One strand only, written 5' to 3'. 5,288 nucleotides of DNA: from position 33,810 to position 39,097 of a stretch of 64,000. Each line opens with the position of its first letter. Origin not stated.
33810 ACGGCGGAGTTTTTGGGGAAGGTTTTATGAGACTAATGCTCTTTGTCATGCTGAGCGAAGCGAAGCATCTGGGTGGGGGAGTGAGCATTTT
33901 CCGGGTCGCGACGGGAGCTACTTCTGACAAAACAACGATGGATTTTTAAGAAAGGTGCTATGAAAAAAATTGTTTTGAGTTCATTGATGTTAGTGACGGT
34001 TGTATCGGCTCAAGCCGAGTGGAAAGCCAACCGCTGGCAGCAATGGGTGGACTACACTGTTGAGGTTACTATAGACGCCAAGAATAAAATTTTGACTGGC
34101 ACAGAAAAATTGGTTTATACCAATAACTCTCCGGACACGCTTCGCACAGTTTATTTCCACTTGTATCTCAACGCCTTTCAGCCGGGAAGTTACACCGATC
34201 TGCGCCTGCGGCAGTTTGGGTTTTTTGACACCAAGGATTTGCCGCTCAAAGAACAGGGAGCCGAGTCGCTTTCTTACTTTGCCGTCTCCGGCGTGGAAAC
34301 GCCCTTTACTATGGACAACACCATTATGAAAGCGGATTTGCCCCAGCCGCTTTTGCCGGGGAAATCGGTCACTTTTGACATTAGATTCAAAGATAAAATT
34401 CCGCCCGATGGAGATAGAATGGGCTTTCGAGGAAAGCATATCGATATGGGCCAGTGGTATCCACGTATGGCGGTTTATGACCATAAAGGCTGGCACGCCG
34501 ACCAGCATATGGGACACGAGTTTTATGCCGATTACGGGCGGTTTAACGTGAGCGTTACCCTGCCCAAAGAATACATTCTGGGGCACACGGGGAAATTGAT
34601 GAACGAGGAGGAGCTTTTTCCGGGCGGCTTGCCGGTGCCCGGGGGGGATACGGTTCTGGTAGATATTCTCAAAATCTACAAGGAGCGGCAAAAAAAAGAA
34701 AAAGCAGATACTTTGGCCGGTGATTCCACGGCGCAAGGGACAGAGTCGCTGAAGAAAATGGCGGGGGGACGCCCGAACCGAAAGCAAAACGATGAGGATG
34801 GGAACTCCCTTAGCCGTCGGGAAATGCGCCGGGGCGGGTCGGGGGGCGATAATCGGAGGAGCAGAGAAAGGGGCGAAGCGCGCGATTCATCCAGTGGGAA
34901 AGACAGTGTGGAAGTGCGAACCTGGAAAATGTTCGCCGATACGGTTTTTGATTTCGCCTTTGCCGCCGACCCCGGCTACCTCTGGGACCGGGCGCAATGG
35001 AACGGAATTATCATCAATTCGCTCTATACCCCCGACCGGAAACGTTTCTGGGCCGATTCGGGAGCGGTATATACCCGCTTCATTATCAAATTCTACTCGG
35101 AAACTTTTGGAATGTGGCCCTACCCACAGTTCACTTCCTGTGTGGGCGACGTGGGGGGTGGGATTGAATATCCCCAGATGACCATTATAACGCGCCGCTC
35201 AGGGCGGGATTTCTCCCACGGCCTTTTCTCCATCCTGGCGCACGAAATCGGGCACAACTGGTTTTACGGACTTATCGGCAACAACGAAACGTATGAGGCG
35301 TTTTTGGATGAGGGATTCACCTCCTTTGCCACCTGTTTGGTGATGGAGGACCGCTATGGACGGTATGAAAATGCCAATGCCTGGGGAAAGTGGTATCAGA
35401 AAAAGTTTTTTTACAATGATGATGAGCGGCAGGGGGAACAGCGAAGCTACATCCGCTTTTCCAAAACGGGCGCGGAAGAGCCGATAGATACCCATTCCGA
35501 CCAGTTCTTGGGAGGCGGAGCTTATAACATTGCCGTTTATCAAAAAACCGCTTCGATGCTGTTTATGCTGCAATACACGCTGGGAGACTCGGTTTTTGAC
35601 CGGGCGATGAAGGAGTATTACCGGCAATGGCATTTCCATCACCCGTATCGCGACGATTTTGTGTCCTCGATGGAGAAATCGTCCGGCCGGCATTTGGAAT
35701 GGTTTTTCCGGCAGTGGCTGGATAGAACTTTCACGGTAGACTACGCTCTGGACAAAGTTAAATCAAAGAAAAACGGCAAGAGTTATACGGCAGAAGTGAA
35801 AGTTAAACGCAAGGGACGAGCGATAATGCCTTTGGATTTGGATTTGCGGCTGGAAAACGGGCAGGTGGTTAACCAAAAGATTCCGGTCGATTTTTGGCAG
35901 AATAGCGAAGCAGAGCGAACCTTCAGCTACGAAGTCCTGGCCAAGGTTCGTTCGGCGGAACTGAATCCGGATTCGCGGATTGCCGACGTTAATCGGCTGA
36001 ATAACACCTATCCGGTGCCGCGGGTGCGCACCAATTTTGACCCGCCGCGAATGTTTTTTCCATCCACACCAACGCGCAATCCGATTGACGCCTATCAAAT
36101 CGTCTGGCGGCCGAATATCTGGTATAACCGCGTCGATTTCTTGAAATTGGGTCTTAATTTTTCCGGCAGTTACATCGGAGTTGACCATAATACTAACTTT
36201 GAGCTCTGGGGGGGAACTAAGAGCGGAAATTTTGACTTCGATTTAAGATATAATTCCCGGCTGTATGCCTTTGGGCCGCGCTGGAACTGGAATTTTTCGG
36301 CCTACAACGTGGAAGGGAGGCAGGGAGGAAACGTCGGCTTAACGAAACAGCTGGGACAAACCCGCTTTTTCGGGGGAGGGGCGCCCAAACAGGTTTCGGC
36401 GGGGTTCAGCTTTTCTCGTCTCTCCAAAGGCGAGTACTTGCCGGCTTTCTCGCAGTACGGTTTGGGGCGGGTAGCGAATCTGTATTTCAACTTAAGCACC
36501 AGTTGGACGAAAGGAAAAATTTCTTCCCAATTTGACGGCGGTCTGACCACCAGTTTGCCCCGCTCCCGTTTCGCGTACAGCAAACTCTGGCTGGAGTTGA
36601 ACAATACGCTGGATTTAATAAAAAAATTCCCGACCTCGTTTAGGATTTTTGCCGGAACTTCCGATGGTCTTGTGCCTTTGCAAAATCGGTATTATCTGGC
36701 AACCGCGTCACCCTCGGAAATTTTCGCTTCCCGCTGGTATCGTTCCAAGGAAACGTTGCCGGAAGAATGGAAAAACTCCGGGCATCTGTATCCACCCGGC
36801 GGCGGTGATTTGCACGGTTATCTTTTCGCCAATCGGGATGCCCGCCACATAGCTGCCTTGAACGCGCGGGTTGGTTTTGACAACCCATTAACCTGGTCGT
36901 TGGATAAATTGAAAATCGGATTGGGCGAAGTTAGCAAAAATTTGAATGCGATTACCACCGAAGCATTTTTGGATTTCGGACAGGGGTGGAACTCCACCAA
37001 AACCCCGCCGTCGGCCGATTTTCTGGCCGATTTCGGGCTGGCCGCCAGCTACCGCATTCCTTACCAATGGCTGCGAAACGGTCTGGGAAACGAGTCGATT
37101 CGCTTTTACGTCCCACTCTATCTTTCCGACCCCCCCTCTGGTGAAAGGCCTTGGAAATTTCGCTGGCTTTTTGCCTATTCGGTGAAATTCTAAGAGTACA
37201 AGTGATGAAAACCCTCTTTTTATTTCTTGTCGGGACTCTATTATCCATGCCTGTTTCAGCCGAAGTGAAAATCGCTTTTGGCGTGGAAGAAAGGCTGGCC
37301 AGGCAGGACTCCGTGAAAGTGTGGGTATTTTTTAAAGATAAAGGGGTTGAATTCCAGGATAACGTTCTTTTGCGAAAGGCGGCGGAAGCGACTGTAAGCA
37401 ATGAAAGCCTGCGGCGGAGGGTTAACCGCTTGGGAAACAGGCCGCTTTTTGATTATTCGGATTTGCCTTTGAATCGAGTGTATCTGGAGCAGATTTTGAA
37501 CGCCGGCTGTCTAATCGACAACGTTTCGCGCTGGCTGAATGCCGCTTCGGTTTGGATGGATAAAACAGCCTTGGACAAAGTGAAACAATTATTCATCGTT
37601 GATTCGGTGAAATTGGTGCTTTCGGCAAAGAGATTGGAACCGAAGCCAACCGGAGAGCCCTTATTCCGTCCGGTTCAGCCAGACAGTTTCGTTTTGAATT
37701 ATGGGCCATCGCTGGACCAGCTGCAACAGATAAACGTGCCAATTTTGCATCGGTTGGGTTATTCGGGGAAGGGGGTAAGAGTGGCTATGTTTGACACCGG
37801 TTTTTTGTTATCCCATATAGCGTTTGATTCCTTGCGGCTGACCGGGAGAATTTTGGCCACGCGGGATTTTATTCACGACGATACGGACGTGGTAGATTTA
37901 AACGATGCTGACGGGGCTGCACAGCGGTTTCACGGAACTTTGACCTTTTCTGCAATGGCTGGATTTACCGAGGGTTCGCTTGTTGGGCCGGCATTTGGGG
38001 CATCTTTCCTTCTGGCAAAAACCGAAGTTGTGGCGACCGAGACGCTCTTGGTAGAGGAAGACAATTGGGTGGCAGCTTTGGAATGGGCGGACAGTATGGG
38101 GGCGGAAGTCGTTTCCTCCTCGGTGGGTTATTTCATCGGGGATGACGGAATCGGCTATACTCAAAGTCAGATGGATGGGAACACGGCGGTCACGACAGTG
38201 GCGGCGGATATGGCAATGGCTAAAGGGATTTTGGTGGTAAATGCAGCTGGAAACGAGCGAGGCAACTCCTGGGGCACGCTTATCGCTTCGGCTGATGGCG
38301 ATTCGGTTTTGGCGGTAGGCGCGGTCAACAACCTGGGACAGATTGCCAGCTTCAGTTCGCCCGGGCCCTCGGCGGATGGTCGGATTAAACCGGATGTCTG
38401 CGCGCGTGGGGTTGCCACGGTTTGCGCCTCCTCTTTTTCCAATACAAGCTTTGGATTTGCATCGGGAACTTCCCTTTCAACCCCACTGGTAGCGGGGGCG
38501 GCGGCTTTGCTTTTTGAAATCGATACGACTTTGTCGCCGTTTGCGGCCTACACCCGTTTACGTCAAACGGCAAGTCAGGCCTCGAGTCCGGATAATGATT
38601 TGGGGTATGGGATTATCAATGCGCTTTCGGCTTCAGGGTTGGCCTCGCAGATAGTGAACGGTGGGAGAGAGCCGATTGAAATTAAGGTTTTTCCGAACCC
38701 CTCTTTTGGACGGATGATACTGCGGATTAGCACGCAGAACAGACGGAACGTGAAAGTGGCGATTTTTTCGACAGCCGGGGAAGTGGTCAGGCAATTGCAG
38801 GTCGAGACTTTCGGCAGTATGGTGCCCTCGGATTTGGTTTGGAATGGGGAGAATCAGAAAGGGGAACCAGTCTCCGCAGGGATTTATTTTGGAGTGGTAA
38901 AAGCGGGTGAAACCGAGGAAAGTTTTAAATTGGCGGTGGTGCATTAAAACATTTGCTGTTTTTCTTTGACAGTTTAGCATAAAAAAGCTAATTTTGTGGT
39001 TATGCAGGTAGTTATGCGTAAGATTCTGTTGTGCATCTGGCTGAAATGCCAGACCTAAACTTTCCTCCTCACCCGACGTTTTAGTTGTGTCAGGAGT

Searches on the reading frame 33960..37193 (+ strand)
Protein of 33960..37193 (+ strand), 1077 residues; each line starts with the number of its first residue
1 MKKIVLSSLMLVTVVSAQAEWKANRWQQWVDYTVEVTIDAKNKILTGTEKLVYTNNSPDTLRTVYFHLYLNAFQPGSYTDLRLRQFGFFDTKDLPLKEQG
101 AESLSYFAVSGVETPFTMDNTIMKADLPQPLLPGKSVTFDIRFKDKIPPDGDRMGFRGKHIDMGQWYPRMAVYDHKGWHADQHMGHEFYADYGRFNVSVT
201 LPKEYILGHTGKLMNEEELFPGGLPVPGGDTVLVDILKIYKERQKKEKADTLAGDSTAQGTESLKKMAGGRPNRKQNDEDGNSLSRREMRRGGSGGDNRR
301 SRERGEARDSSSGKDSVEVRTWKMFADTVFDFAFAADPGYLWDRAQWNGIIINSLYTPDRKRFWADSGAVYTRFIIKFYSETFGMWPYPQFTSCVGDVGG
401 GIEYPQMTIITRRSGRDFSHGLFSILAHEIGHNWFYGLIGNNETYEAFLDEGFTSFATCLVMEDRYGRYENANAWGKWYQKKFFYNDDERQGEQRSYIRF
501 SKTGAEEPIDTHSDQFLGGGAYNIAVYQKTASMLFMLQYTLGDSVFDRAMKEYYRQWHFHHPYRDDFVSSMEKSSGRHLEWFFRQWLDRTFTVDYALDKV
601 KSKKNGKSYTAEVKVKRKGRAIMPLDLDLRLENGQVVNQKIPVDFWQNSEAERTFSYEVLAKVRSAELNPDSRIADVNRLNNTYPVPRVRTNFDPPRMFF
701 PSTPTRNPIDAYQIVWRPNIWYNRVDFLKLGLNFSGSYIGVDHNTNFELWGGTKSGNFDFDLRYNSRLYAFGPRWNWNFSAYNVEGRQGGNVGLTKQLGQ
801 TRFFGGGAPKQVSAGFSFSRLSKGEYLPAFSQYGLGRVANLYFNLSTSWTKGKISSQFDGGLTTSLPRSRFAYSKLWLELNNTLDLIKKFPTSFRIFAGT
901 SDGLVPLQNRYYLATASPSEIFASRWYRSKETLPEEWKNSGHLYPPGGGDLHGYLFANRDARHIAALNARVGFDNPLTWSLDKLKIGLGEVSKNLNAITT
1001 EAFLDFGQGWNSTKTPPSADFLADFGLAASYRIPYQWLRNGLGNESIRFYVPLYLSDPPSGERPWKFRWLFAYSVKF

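Call 53: search_protein_families(library=pfam, proteins=[window:33960-37193:+], max_evalue=0.001)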
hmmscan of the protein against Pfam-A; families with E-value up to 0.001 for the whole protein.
window:33960-37193:+ (1077 aa): 1 family
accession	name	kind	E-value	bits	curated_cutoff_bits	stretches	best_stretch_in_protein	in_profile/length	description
PF01433.26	Peptidase_M1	-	7.7e-21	75.1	27.7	1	421-586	66-218/218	Peptidase family M1 domain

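Call 63: search_protein_families(library=ncbifam, proteins=[window:33960-37193:+], max_evalue=0.001)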
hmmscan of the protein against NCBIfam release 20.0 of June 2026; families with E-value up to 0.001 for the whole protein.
window:33960-37193:+ (1077 aa): 3 families
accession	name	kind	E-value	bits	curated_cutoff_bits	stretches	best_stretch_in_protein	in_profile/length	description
TIGR02412.1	pepN_strep_liv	equivalog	1.3e-14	53.5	591.2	1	420-608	285-459/832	aminopeptidase N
TIGR02414.1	pepN_proteo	equivalog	2.9e-07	29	718.2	1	522-599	370-446/868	aminopeptidase N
TIGR02411.1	leuko_A4_hydro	equivalog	5.2e-06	25.5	761.7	1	400-567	257-413/600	leukotriene-A(4) hydrolase/aminopeptidase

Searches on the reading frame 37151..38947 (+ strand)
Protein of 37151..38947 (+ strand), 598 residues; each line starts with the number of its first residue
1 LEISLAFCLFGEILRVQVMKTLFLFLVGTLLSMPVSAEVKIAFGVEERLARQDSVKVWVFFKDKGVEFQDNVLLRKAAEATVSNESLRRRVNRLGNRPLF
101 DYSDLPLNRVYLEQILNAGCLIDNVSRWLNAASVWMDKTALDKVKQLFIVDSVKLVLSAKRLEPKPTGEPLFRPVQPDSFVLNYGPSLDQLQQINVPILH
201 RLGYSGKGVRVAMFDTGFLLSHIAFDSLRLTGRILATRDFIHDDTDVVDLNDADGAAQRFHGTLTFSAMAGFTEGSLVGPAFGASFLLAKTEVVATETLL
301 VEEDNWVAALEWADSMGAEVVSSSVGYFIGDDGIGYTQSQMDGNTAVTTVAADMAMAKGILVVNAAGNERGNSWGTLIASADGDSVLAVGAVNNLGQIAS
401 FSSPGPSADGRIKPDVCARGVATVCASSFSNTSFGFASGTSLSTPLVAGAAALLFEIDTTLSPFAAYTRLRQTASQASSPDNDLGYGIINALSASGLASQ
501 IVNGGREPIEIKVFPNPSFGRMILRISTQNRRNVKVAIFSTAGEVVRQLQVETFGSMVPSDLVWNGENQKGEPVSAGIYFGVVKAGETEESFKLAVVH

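Call 53: search_protein_families(library=pfam, proteins=[window:37151-38947:+], max_evalue=0.001)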
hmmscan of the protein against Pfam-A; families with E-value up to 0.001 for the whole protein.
window:37151-38947:+ (598 aa): 3 families
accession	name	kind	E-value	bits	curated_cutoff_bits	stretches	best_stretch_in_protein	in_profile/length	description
PF00082.27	Peptidase_S8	-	7e-34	117.9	21.8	1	206-487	1-288/288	Subtilase family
PF13860.13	FlgD_ig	-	8.4e-05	22.9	27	1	529-585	20-75/79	FlgD Ig-like domain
PF18962.6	Por_Secre_tail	-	0.00089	19.9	27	0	513-589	1-68/75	Secretion system C-terminal sorting domain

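Call 63: search_protein_families(library=ncbifam, proteins=[window:37151-38947:+], max_evalue=0.001)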
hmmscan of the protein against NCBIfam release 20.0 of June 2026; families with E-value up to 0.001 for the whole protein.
window:37151-38947:+ (598 aa): 9 families
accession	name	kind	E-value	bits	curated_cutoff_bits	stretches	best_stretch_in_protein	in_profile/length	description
TIGR03921.1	T7SS_mycosin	equivalog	9e-27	94.1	278.75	1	200-510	7-298/353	type VII secretion-associated serine protease mycosin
NF033595.1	denti_PrtP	equivalog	1.6e-12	46.8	300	1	354-495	361-502/606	dentilisin complex serine proteinase subunit PrtP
TIGR03895.1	protease_PatA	subfamily_domain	8e-10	38.1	421.05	1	345-458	75-180/606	PatA/PatG family cyanobactin maturation protease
NF040808.2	CspC_non_triad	exception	2.1e-08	33.1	675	1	371-457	415-500/556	bile acid germinant receptor pseudoprotease CspC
NF040553.1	SGO_0316_fam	subfamily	5.2e-07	27.7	1400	1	396-454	651-707/1486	SGO_0316/SGO_0317 family LPXTG-anchored serine peptidase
TIGR04183.1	Por_Secre_tail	domain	4.1e-06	26.7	23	1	513-595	1-70/72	T9SS type A sorting domain-containing protein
NF040809.1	germ_prot_CspBA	exception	6.4e-06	24.1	1250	1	382-459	973-1049/1099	bifunctional germination protease/germinant receptor pseudoprotease CspBA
NF052323.1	T9SSA_dep_M6i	equivalog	9.7e-06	23.8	600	1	514-591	961-1032/1043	T9SS-dependent M6-like inactivated metalloprotease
NF052228.1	T9SS_PorZ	equivalog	0.00075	18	260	1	511-596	673-755/757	type IX secretion system anionic LPS delivery protein PorZ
